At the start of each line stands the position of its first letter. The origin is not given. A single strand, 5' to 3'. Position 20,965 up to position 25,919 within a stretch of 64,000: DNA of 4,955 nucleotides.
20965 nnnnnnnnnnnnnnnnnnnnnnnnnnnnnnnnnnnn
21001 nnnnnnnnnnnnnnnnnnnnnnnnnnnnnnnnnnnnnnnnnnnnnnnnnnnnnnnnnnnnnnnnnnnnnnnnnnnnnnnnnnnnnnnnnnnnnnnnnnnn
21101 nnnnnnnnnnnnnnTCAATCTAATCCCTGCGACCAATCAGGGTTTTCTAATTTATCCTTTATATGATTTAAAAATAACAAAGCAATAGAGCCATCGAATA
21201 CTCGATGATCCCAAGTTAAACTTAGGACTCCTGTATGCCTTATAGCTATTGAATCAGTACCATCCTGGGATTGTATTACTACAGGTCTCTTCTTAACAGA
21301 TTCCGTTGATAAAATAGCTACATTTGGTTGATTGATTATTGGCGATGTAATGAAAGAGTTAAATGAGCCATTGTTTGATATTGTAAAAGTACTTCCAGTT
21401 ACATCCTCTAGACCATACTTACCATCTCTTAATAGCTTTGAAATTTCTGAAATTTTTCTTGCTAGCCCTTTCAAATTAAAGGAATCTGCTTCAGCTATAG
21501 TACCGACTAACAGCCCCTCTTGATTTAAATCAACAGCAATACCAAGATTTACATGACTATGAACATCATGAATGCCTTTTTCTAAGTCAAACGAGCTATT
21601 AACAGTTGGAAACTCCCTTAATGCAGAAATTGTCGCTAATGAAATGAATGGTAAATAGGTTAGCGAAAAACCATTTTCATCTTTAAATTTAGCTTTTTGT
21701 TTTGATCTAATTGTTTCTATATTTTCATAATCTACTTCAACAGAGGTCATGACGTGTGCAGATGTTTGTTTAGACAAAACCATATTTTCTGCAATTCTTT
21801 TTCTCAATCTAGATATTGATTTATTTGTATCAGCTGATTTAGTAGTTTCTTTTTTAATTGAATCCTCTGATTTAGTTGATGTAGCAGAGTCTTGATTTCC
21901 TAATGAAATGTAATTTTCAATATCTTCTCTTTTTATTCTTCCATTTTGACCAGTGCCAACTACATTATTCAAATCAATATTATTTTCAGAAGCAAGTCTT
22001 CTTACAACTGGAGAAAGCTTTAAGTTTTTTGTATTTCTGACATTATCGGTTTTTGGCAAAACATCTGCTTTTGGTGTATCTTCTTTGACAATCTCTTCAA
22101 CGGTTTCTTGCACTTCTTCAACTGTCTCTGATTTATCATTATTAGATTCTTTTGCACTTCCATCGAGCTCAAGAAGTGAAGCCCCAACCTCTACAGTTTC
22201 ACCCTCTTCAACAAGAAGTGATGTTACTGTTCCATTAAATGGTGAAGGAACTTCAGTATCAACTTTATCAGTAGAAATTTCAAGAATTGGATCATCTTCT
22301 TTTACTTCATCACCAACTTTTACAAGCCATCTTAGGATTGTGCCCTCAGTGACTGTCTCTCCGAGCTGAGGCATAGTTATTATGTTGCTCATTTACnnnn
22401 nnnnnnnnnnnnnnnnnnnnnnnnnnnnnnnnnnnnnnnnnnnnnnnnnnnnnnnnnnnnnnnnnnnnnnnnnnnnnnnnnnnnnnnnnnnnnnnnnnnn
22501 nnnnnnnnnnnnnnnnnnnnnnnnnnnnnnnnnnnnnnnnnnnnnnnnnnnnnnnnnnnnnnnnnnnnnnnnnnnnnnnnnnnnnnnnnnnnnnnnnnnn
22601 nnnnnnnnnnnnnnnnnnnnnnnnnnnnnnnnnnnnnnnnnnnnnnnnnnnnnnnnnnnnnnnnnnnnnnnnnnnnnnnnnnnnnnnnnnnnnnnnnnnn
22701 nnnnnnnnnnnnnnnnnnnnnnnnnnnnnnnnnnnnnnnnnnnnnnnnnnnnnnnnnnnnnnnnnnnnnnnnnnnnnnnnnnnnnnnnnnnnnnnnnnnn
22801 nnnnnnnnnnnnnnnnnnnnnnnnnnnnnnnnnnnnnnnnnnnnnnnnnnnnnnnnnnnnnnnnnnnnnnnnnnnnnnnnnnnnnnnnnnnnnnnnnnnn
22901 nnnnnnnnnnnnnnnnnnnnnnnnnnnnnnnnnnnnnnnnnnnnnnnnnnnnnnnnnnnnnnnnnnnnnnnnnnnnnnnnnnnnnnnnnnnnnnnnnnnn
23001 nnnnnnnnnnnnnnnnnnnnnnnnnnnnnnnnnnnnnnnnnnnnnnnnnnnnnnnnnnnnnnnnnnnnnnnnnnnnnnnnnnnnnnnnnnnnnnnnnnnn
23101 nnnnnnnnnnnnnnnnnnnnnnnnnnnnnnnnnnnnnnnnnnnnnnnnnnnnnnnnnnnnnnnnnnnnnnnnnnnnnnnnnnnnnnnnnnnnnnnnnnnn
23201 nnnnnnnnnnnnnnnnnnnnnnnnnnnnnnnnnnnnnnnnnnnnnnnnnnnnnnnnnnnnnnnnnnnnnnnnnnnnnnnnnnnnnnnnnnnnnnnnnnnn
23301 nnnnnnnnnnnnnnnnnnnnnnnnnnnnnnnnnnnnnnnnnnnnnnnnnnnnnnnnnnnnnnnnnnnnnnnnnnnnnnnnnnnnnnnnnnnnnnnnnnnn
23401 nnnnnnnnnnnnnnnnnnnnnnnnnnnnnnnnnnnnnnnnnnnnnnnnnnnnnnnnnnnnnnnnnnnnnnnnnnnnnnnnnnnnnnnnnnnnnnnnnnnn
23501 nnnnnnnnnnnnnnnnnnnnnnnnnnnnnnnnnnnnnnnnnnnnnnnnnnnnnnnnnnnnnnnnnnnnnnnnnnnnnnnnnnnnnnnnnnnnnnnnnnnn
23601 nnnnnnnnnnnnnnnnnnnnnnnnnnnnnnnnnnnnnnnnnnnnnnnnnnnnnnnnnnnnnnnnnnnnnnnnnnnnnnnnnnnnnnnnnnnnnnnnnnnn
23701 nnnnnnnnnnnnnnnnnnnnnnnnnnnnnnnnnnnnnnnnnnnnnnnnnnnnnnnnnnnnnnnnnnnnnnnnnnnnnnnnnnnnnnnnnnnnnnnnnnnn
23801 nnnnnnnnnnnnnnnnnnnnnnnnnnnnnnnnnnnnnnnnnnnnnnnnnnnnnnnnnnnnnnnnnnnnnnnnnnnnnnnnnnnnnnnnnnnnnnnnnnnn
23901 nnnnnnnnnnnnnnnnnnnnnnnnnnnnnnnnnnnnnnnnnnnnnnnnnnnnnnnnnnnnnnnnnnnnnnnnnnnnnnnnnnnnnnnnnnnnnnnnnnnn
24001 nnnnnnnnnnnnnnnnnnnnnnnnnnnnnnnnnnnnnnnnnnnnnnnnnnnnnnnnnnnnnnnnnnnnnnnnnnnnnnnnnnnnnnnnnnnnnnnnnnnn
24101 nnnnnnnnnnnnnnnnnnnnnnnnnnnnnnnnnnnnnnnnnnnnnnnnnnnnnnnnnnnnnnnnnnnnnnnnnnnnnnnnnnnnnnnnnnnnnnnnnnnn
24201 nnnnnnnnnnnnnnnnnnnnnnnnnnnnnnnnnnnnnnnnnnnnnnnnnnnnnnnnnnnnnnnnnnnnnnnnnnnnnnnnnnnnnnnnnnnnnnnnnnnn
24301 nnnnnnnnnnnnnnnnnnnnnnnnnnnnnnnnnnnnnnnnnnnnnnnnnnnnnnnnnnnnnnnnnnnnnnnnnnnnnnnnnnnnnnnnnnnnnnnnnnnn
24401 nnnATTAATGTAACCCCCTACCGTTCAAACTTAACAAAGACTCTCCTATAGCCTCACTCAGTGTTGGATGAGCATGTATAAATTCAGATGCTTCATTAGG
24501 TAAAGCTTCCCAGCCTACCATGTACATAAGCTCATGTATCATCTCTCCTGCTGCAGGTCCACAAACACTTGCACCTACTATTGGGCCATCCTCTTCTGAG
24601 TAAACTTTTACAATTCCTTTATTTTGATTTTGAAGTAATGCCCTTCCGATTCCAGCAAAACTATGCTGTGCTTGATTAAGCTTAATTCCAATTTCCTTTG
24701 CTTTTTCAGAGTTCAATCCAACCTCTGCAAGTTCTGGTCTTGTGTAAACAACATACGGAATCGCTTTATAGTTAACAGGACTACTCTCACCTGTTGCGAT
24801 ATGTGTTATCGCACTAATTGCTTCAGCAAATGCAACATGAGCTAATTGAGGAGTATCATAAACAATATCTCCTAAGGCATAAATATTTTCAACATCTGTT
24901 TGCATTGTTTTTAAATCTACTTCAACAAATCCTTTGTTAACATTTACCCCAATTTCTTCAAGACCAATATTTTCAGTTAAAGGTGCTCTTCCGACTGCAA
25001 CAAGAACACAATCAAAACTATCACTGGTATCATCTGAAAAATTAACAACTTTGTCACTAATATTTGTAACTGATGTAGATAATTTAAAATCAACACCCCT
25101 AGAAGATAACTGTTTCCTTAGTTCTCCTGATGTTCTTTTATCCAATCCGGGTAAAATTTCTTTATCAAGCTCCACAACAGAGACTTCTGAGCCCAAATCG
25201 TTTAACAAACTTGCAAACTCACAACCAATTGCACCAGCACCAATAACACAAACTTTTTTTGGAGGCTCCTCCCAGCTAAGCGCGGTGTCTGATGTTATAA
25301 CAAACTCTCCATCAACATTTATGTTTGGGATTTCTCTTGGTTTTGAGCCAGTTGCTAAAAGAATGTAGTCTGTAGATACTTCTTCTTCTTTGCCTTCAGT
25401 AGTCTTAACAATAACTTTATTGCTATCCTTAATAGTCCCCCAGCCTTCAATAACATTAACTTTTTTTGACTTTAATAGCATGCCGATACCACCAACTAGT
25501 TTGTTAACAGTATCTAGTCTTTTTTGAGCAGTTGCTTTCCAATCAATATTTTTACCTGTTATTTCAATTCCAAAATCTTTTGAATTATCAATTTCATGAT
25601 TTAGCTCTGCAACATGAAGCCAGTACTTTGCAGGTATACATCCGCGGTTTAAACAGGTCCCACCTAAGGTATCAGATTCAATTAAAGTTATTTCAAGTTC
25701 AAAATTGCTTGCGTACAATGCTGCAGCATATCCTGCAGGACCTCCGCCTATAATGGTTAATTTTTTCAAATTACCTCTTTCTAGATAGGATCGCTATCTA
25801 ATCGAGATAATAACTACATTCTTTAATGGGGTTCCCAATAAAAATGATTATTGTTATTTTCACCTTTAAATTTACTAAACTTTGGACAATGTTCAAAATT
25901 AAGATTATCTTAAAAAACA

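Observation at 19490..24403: Unusual domain fusions in the 2-oxoacid dehydrogenase operon: a LipB::LipA fusion and a fused E1 alpha-beta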

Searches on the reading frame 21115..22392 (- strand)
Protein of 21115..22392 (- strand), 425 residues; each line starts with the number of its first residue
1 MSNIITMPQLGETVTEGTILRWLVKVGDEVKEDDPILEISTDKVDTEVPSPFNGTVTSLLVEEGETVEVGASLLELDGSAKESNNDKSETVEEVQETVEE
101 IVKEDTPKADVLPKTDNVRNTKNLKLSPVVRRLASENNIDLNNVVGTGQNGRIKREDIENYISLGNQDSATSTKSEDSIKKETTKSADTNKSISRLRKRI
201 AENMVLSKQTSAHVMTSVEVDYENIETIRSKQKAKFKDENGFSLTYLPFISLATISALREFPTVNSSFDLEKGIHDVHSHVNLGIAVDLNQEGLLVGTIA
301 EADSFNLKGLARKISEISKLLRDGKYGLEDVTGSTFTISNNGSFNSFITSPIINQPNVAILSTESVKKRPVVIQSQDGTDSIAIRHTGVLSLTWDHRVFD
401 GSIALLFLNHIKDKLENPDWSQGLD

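Call 3: search_protein_families(library=pfam, proteins=[window:21115-22392:-])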
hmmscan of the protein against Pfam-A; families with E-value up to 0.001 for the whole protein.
window:21115-22392:- (425 aa): 5 families
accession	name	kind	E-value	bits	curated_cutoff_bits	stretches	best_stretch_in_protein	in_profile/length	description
PF00198.28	2-oxoacid_dh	-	2.2e-63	214.2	23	1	188-419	4-228/232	2-oxoacid dehydrogenases acyltransferase (catalytic domain)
PF00364.28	Biotin_lipoyl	-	1.7e-24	85.8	22.1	1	5-76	3-73/73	Biotin-requiring enzyme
PF02817.22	E3_binding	-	1.8e-14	54.1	23.7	1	125-159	2-36/36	e3 binding domain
PF13533.13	Biotin_lipoyl_2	-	1.6e-09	37.8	29.8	1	16-39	8-31/32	Biotin-lipoyl like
PF13437.12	HlyD_3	-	0.00074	20.7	22.2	0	49-77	3-31/106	HlyD family secretion protein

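Call 4: search_protein_families(library=ncbifam, proteins=[window:21115-22392:-])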
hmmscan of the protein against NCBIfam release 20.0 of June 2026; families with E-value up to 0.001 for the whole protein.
window:21115-22392:- (425 aa): 23 families
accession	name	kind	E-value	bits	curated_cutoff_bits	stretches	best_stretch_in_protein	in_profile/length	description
TIGR02927.1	SucB_Actino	equivalog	6.4e-103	345.5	423.45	1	5-423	129-576/579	2-oxoglutarate dehydrogenase, E2 component, dihydrolipoamide succinyltransferase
NF008814.0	PRK11854.1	equivalog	3.9e-96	322.9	722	1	5-417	210-631/637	pyruvate dehydrogenase complex dihydrolipoyllysine-residue acetyltransferase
NF004309.0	PRK05704.1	equivalog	5.6e-92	309.2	449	1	5-419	5-402/408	2-oxoglutarate dehydrogenase complex dihydrolipoyllysine-residue succinyltransferase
TIGR01347.1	sucB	equivalog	1.3e-86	291.3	378.65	1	5-419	3-398/404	dihydrolipoyllysine-residue succinyltransferase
TIGR01348.1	PDHac_trf_long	equivalog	4e-64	217.2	552.1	1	5-417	158-581/587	dihydrolipoyllysine-residue acetyltransferase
TIGR01349.1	PDHac_trf_mito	equivalog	5.7e-61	207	445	1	5-418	2-432/437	pyruvate dehydrogenase complex dihydrolipoamide acetyltransferase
NF011416.0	PRK14843.1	equivalog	2.2e-46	158.3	429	1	117-418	42-342/347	dihydrolipoamide acetyltransferase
NF008815.0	PRK11857.1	equivalog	1.4e-45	156.1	378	1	124-419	4-303/308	dihydrolipoamide acetyltransferase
NF011457.0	PRK14875.1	equivalog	1.2e-24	87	307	1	3-169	4-132/372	acetoin dehydrogenase dihydrolipoyllysine-residue acetyltransferase subunit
NF008907.0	PRK12270.1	equivalog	5.2e-24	84.1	878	1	90-416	31-362/1241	multifunctional oxoglutarate decarboxylase/oxoglutarate dehydrogenase thiamine pyrophosphate-binding subunit/dihydrolipoyllysine-residue suc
NF008854.0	PRK11892.1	equivalog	3.8e-14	52.2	454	1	1-116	1-117/464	pyruvate dehydrogenase complex E1 component subunit beta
NF004173.0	PRK05641.1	equivalog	4.2e-11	43.6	199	1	16-76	92-152/153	putative acetyl-CoA carboxylase biotin carboxyl carrier protein subunit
NF005117.0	PRK06549.1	equivalog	6.7e-09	36.4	159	1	16-74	69-127/130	acetyl-CoA carboxylase biotin carboxyl carrier protein subunit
NF006761.0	PRK09282.1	domain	2.4e-08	32.9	402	1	15-76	528-589/591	pyruvate carboxylase subunit B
NF010643.0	PRK14040.1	subfamily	1.4e-07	30.3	892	1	16-76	534-594/595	oxaloacetate decarboxylase subunit alpha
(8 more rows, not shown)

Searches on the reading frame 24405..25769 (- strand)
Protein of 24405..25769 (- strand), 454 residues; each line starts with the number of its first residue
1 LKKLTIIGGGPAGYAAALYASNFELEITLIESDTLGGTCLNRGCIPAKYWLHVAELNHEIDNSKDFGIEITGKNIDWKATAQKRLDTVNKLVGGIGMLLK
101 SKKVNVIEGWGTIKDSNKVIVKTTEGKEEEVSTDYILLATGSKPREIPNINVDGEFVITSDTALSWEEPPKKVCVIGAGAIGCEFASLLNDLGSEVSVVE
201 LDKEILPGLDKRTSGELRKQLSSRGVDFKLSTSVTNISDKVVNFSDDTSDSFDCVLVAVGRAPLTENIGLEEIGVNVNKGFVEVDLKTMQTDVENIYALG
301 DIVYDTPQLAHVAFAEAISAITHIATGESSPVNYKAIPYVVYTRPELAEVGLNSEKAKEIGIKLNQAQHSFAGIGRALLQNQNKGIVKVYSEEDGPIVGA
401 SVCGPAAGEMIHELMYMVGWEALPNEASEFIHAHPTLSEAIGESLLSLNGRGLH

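Call 3: search_protein_families(library=pfam, proteins=[window:24405-25769:-])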
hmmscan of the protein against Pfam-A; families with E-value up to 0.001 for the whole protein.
window:24405-25769:- (454 aa): 14 families
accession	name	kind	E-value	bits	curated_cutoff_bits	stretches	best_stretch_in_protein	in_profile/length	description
PF07992.20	Pyr_redox_2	-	1.9e-69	234.8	26.1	1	3-317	2-291/291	Pyridine nucleotide-disulphide oxidoreductase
PF02852.28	Pyr_redox_dim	-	4.8e-27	94.8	25.3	1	337-443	1-108/110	Pyridine nucleotide-disulphide oxidoreductase, dimerisation domain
PF00070.33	Pyr_redox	-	2.8e-22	79.5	22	1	172-239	1-68/82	Pyridine nucleotide-disulphide oxidoreductase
PF13738.12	Pyr_redox_3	-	9.1e-16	58.4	30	1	114-300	109-305/305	Pyridine nucleotide-disulphide oxidoreductase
PF01134.28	GIDA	-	1.9e-10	40.8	22.1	1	4-142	2-150/391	Glucose inhibited division protein A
PF01266.30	DAO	-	1.7e-09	38.1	27.9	0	4-38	2-38/353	FAD dependent oxidoreductase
PF03486.20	HI0933_like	-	1.2e-07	31.8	50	0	3-33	2-32/244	HI0933-like protein Rossmann domain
PF01262.27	AlaDh_PNT_C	-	9.4e-07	28.9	23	0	170-216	28-74/214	Alanine dehydrogenase/PNT, C-terminal domain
PF13450.12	NAD_binding_8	-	2.5e-06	28.1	21.9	0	6-40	1-36/68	NAD(P)-binding Rossmann-like domain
PF02737.24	3HCDH_N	-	1.5e-05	25.5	22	1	172-257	1-82/180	3-hydroxyacyl-CoA dehydrogenase, NAD binding domain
PF04820.20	Trp_halogenase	-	0.0001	21.7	21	1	3-47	1-49/458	Tryptophan halogenase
PF12831.13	FAD_oxidored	-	0.00032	20.6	27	1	5-43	3-42/416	FAD dependent oxidoreductase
PF02826.25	2-Hacid_dh_C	-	0.0006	19.7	25.1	0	167-200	33-66/178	D-isomer specific 2-hydroxyacid dehydrogenase, NAD binding domain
PF01494.25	FAD_binding_3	-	0.00093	19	22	0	172-202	3-33/349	FAD binding domain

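Call 4: search_protein_families(library=ncbifam, proteins=[window:24405-25769:-])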
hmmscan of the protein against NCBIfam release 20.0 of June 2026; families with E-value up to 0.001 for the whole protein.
window:24405-25769:- (454 aa): 74 families (the best 25 are shown)
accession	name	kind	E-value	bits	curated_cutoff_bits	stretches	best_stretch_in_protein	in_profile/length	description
TIGR01350.1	lipoamide_DH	equivalog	4.6e-138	460.8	408.8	1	4-454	4-460/461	dihydrolipoyl dehydrogenase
NF004776.0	PRK06116.1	equivalog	7.3e-84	282.3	480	1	4-439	7-444/450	glutathione-disulfide reductase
TIGR02053.1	MerA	equivalog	3.2e-80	270.4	454.45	1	4-441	3-446/465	mercury(II) reductase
NF005883.0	PRK07845.1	equivalog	4.5e-79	266.6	479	1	1-444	2-455/466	NAD(P)H-quinone dehydrogenase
NF003585.0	PRK05249.1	equivalog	5.1e-78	262.7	465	1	5-440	10-449/464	Si-specific NAD(P)(+) transhydrogenase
NF004943.0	PRK06292.2-1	equivalog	3e-76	257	432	1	4-444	6-451/456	dihydrolipoyl dehydrogenase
NF004991.0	PRK06370.1-3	subfamily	2e-75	254.3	620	1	3-441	37-480/509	FAD-containing oxidoreductase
NF004945.0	PRK06292.2-3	equivalog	5e-72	243.3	494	1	4-441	6-445/457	dihydrolipoyl dehydrogenase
NF004946.0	PRK06292.2-4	subfamily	1.8e-71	241.4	634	1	4-443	6-465/487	dihydrolipoyl dehydrogenase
TIGR01424.1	gluta_reduc_2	equivalog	3.1e-71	240.3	606.05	1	4-440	5-441/446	glutathione-disulfide reductase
NF005884.0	PRK07846.1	equivalog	1.3e-68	231.7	501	1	4-449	6-452/454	mycothione reductase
NF004947.0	PRK06292.2-5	equivalog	1.2e-67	228.8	592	1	4-448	6-458/474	dihydrolipoyl dehydrogenase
TIGR01421.1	gluta_reduc_1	equivalog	9.4e-66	222.8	556.15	1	5-440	6-445/450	glutathione-disulfide reductase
NF004939.0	PRK06292.1-1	equivalog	1.7e-65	221.5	435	1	4-447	8-457/476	dihydrolipoyl dehydrogenase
NF010311.1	PRK13748.1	subfamily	3.5e-63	214.3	600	1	3-412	99-512/560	mercury(II) reductase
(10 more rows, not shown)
